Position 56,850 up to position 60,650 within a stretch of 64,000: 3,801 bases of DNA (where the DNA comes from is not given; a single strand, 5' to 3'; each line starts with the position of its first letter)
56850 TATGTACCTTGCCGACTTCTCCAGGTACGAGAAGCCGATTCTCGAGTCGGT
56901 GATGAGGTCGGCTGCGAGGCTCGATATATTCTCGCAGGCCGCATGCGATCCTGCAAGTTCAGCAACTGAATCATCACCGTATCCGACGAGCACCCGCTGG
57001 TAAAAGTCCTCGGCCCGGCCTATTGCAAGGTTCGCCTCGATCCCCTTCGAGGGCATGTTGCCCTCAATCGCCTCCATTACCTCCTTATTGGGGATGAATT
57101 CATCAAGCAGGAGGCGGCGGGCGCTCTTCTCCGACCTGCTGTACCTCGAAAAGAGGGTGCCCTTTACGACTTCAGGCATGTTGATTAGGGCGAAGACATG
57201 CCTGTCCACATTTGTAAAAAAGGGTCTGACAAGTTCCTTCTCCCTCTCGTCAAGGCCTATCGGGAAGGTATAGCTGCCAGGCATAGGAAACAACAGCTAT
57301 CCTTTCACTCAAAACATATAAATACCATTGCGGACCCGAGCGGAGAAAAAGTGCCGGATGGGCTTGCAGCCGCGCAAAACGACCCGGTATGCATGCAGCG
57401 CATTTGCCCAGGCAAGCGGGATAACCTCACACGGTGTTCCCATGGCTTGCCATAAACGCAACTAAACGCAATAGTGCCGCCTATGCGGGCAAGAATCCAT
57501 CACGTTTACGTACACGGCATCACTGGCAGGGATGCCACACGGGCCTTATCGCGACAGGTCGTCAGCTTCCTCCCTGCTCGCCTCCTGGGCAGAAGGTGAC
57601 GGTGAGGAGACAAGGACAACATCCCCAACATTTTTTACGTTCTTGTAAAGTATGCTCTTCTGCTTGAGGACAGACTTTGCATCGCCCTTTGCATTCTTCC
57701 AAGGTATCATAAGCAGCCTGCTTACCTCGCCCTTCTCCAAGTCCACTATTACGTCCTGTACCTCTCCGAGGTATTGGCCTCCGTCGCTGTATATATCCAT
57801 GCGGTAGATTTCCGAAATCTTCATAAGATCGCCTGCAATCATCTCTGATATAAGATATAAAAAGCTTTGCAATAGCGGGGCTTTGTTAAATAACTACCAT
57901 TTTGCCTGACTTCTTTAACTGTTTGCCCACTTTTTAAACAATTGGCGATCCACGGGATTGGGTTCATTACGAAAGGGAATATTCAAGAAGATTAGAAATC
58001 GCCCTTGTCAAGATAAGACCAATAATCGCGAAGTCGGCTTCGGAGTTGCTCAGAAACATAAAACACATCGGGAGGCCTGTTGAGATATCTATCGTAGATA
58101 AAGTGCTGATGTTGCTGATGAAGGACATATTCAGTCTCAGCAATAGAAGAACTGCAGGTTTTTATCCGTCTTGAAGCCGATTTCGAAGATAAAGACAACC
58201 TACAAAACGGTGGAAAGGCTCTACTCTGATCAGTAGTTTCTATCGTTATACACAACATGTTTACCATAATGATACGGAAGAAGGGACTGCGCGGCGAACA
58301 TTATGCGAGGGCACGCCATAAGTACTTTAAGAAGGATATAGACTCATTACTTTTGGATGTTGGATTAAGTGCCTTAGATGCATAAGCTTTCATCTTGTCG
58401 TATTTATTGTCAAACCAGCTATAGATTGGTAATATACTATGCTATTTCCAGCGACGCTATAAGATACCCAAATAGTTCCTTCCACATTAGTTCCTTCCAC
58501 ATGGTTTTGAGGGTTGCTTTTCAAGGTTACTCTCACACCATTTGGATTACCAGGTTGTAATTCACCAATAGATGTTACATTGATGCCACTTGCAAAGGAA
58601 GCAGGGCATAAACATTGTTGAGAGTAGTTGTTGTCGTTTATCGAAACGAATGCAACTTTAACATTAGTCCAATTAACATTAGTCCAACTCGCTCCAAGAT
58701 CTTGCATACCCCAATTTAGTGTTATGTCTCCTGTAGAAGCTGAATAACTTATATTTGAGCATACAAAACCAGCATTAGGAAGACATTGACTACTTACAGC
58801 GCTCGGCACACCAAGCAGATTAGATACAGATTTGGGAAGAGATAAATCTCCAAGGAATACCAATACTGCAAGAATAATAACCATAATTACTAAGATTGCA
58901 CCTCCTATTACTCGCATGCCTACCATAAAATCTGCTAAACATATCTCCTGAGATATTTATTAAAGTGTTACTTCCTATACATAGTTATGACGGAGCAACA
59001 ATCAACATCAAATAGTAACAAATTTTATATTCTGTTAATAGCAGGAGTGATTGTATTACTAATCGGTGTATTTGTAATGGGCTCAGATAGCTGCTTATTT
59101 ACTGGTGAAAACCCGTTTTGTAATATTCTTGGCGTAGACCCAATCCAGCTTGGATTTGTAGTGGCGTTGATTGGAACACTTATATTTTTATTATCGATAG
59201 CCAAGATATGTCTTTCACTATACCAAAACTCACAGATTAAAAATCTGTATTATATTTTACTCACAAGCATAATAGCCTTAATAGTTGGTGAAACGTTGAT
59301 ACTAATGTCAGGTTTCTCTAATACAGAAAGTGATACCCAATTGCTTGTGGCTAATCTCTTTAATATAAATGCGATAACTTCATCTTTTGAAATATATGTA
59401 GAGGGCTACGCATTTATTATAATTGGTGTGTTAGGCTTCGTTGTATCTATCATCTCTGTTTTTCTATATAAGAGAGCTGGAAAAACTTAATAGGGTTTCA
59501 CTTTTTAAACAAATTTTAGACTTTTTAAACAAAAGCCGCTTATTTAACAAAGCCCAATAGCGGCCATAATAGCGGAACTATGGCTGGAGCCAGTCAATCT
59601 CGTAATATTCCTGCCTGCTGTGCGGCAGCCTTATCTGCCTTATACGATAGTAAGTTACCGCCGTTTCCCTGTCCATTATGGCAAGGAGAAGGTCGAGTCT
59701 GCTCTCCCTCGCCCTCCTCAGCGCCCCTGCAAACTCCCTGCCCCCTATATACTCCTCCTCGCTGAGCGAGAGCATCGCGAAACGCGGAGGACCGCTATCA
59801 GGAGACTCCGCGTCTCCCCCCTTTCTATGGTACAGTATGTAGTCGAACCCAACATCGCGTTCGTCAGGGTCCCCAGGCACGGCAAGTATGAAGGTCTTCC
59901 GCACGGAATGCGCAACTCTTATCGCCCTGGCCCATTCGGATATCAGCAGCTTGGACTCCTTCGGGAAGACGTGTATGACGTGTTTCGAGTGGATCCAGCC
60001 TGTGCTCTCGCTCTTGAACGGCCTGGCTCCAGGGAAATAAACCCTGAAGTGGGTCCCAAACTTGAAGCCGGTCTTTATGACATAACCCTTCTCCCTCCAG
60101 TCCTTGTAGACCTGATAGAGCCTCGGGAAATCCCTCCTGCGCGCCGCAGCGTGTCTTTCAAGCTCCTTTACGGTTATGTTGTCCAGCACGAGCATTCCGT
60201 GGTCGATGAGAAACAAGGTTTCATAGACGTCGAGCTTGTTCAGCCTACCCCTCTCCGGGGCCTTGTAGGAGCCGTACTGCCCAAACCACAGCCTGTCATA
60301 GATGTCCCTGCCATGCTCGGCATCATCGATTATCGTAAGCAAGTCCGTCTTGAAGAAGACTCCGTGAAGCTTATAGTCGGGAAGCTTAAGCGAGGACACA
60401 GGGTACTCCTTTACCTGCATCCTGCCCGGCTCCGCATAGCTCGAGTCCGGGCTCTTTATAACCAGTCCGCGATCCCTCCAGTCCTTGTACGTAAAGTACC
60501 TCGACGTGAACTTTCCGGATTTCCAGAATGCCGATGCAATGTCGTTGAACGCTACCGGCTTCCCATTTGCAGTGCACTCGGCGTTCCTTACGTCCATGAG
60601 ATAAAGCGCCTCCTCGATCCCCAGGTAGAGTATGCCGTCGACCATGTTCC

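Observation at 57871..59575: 1.68-kb AT-rich cargo element with perfect 16-bp TIRs and a target-site-duplication-like flank, carrying a pilin-like paralogue but no transposase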

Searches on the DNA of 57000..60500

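Call 91: search_rna_families(source=window, start=57000, end=60500, threshold=evalue, max_evalue=0.1)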
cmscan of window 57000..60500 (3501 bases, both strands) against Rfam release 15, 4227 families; matches with E-value up to 0.1: 0.
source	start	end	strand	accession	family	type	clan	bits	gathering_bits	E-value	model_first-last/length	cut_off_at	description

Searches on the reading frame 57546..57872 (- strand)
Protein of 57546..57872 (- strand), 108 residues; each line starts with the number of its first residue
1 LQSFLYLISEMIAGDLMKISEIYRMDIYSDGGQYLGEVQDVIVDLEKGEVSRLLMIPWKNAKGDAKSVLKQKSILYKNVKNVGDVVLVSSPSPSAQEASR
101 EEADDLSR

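Call 10: search_protein_families(library=pfam, proteins=[window:57546-57872:-], max_evalue=1)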
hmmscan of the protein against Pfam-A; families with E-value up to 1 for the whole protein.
window:57546-57872:- (108 aa): 1 family
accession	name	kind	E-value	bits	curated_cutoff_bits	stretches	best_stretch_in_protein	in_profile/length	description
PF05239.21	PRC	-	8.1e-08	32.6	21.2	1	15-90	2-73/78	PRC-barrel domain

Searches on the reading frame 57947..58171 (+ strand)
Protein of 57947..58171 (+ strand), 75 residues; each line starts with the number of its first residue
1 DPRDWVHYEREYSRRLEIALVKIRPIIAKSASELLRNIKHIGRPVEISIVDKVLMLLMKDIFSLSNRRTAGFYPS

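Call 22: search_protein_families(library=pfam, proteins=[window:57947-58171:+], max_evalue=1)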
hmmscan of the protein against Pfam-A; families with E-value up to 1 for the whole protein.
seq(75 aa): 0 families

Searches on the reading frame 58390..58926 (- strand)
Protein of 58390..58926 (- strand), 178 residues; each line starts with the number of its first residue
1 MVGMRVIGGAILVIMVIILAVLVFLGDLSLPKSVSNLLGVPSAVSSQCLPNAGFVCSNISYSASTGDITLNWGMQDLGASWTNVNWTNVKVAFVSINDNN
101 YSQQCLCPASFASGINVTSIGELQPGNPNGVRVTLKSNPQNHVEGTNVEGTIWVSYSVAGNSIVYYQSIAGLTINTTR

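Call 10: search_protein_families(library=pfam, proteins=[window:58390-58926:-], max_evalue=1)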
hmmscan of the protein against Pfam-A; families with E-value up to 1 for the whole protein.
window:58390-58926:- (178 aa): 0 families

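Call 13: find_encoding_contigs(protein=window:58393-58926:-, flank=6000, max_places=10)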
Protein window:58393-58926:- (178 aa): 10 contigs read that carry it; 9 places shown.
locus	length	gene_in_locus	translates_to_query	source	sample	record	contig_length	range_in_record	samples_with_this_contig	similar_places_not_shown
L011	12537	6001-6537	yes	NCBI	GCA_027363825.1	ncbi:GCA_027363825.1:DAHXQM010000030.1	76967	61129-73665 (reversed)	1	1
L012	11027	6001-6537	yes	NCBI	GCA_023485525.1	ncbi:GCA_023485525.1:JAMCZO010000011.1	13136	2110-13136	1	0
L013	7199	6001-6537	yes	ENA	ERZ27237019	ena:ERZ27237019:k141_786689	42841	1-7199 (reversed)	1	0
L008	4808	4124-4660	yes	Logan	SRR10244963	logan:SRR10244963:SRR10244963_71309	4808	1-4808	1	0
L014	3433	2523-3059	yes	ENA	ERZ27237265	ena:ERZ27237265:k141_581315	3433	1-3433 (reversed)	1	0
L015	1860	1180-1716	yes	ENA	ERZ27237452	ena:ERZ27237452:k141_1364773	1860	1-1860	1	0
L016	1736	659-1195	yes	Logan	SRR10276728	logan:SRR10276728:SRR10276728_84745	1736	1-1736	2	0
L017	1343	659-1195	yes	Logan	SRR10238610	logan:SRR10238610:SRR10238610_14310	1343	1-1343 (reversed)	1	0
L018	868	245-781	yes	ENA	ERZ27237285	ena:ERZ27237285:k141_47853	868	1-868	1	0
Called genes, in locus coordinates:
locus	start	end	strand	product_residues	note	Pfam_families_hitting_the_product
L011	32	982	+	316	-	PF14520:HHH_5, PF00154:RecA_N, PF08423:Rad51, PF13481:AAA_25, PF06745:ATPase (weak)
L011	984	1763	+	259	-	PF00590:TP_methylase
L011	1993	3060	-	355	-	PF03706:LPG_synthase_TM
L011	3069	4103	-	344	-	PF04055:Radical_SAM, PF08608:Wyosine_form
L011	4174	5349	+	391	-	PF02778:tRNA_int_endo_N (faint), PF01974:tRNA_int_endo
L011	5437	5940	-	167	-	-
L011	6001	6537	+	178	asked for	-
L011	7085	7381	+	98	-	PF05239:PRC (weak)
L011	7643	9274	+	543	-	PF02511:Thy1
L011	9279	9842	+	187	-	PF22769:DCD (weak), PF00692:dUTPase (weak), PF22769:DCD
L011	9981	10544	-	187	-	PF06559:DCD_N, PF22769:DCD, PF00692:dUTPase (faint)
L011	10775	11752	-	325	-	PF01548:DEDD_Tnp_IS110, PF02371:Transposase_20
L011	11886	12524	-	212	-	PF02223:Thymidylate_kin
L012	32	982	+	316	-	PF14520:HHH_5, PF00154:RecA_N, PF08423:Rad51, PF13481:AAA_25, PF06745:ATPase (weak)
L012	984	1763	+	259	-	PF00590:TP_methylase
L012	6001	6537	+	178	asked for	-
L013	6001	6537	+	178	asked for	-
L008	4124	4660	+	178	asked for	-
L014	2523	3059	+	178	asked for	-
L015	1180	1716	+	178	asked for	-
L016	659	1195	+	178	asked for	-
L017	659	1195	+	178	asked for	-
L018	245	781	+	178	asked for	-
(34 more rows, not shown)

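Call 23: search_protein_families(library=ncbifam, proteins=[window:58393-58926:-], max_evalue=1)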
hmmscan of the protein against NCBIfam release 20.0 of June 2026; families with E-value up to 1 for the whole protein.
window:58393-58926:- (178 aa): 0 families

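Call 57: search_protein_representatives(protein=window:58393-58926:-)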
Query: 178 residues. Proteins with E-value up to 0.001 (for the whole library): 42; up to 1e-10: 3; up to 1e-30: 2. The best 42 are listed.
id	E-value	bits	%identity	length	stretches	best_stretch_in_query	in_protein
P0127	5.8e-109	377.8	99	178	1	1-178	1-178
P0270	3.7e-31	124.5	52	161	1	1-178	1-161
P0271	7.8e-23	97.5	25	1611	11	100-176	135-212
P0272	3.9e-08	49.6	40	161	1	10-173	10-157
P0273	7.7e-08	48.7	32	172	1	8-172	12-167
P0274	8.9e-08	48.5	27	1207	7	59-123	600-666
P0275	1.4e-07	47.8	28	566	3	44-177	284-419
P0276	4.3e-07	46.2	29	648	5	60-155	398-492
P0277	6.3e-07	45.7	34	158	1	13-170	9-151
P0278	1.3e-06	44.7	31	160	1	5-173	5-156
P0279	1.3e-06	44.7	37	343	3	8-90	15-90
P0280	4.0e-06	43.1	33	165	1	11-174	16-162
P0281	8.2e-06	42.1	30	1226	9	41-109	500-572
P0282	9.2e-06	41.9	27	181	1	13-175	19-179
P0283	9.6e-06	41.8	32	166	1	12-176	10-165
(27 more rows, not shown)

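Call 67: find_encoding_contigs(protein=P0270, flank=5000, max_places=5)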
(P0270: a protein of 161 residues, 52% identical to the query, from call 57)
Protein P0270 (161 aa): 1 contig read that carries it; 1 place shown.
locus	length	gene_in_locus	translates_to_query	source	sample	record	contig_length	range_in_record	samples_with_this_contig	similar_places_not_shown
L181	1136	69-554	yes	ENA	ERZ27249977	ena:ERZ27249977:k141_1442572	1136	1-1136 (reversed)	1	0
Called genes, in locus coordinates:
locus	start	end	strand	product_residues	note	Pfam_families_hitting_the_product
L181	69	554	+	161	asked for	-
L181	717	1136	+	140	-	?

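Call 69: predict_structure(alignment_id=A2)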
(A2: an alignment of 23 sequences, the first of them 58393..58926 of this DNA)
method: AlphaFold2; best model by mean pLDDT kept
length: 178 residues; sequences in the alignment: 23
mean_pLDDT: 85.8   pTM: 0.70
mean pLDDT of the five models: 85.8, 83.7, 82.5, 82.4, 80.1
residues with pLDDT >= 90: 107; 70-90: 49; 50-70: 13; < 50: 9
segments of 3 or more residues with pLDDT < 50: 32-39
pLDDT, mean of each block of 10 residues (from residue 1): 71 94 77 46 77 93 93 84 89 90 91 94 89 90 86 96 96 89
secondary structure, 60 per line:
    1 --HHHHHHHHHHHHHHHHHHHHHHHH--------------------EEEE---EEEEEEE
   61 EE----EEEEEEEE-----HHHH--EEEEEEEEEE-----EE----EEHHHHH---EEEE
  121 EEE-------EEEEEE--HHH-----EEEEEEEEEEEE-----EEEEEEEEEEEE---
elements in order: H3-26 E47-50 E54-62 E67-74 H80-83 E86-95 H109-113 E117-123 E131-136 E147-158 E164-175

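Call 71: fold_search(model_id=the predicted structure, library=pdb)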
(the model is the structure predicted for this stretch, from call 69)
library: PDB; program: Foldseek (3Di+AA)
matches with E <= 10: 1114; with E <= 0.001: 0
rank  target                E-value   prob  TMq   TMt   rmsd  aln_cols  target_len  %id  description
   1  4fxt_N                7.8e-03  1.00  0.34  0.33   5.7       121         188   15  Crystal structure of a DUF3823 family protein (BACOVA_02663) from Bacteroides ovatus ATCC 8483 at 2.77 A resolution (released 2012-07-25)
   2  4fxt_I                8.7e-03  1.00  0.34  0.33   5.7       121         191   12  Crystal structure of a DUF3823 family protein (BACOVA_02663) from Bacteroides ovatus ATCC 8483 at 2.77 A resolution (released 2012-07-25)
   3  3up1_B                1.1e-02  0.96  0.26  0.24   7.8       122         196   13  Crystal structure of the unliganded human interleukin-7 receptor extracellular domain (released 2012-02-08)
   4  4fxt_E                1.1e-02  0.96  0.27  0.25   7.3       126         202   15  Crystal structure of a DUF3823 family protein (BACOVA_02663) from Bacteroides ovatus ATCC 8483 at 2.77 A resolution (released 2012-07-25)
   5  8xgl_A                1.3e-02  0.91  0.30  0.39   7.2       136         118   14  Structure of the Magnaporthe oryzae effector NIS1 (released 2024-09-18)
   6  7yq4_E                1.3e-02  0.97  0.33  0.13   7.0       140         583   12  human insulin receptor bound with A62 DNA aptamer and insulin - locally refined (released 2022-11-09)
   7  4fxt_F                1.5e-02  1.00  0.35  0.32   5.7       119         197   15  Crystal structure of a DUF3823 family protein (BACOVA_02663) from Bacteroides ovatus ATCC 8483 at 2.77 A resolution (released 2012-07-25)
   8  6p67_K                1.6e-02  0.98  0.30  0.29   5.9       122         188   11  Crystal Structure of a Complex of human IL-7Ralpha with an anti-IL-7Ralpha 2B8 Fab (released 2019-09-04)
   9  8xgl_B                1.6e-02  0.84  0.28  0.36   7.4       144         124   14  Structure of the Magnaporthe oryzae effector NIS1 (released 2024-09-18)
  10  7s0q_A                1.6e-02  0.93  0.33  0.14   6.2       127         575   13  Head region of a complex of IGF-I with the ectodomain of a hybrid insulin receptor / type 1 insulin-like growth factor (released 2022-07-06)
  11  3di2_D                1.6e-02  0.91  0.25  0.23   7.7       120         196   13  Crystal structure of the complex of human interleukin-7 with unglycosylated human interleukin-7 receptor alpha ectodom (released 2009-01-27)
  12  5lw4_MODEL_1_A        1.6e-02  0.90  0.26  0.27   7.1       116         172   15  NMR solution structure of the apo-form of the chitin-active lytic polysaccharide monooxygenase BlLPMO10A (released 2017-10-25)
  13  4fxt_A                1.7e-02  0.99  0.35  0.33   5.7       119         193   15  Crystal structure of a DUF3823 family protein (BACOVA_02663) from Bacteroides ovatus ATCC 8483 at 2.77 A resolution (released 2012-07-25)
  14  4fxt_K                1.7e-02  0.94  0.27  0.25   7.3       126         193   15  Crystal structure of a DUF3823 family protein (BACOVA_02663) from Bacteroides ovatus ATCC 8483 at 2.77 A resolution (released 2012-07-25)
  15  3di2_B                1.8e-02  0.91  0.26  0.25   7.6       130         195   12  Crystal structure of the complex of human interleukin-7 with unglycosylated human interleukin-7 receptor alpha ectodom (released 2009-01-27)
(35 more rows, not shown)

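Call 78: search_protein_families(library=padloc, proteins=[window:58393-58926:-], max_evalue=0.01)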
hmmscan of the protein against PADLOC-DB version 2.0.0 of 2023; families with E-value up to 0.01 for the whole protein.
window:58393-58926:- (178 aa): 0 families

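Call 79: search_protein_families(library=phrogs, proteins=[window:58393-58926:-], max_evalue=0.01)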
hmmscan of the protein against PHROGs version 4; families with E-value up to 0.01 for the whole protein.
window:58393-58926:- (178 aa): 0 families

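Call 85: search_protein_families(library=pfam, alignment_id=A2, max_evalue=0.1)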
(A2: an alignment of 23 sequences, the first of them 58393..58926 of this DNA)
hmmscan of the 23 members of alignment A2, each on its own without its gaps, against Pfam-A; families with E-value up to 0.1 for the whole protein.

A. member 1, window:58393-58926:- (178 aa): 0 families

B. families by the number of members that match (of 23 scanned): 14 families
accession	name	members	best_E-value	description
PF10717.14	ODV-E18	3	0.002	Occlusion-derived virus envelope protein ODV-E18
PF01917.21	Arch_flagellin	1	0.0077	Archaebacterial flagellin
PF03436.18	DUF281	1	0.0083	Domain of unknown function (DUF281)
PF25667.1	ASFV_P17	1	0.0086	African swine fever virus minor capsid protein p17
PF03517.19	Voldacs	1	0.014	Regulator of volume decrease after cellular swelling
PF25323.1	6TM_PilS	1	0.023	PilS-like transmembrane domain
PF25184.1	YxzE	1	0.027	YxzE-like putative bacteriocin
PF07803.16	GSG-1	1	0.03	GSG1-like protein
PF01664.22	Reo_sigma1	1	0.031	Reovirus viral attachment protein sigma 1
PF11857.13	DUF3377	1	0.032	Domain of unknown function (DUF3377)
PF24961.1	NfeD_membrane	1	0.039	NfeD integral membrane domain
PF22876.1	SBE2_N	1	0.069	SBE2, N-terminal domain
PF09882.14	DUF2109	1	0.076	Predicted membrane protein (DUF2109)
PF20077.4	CcmD_alt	1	0.078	CcmD family protein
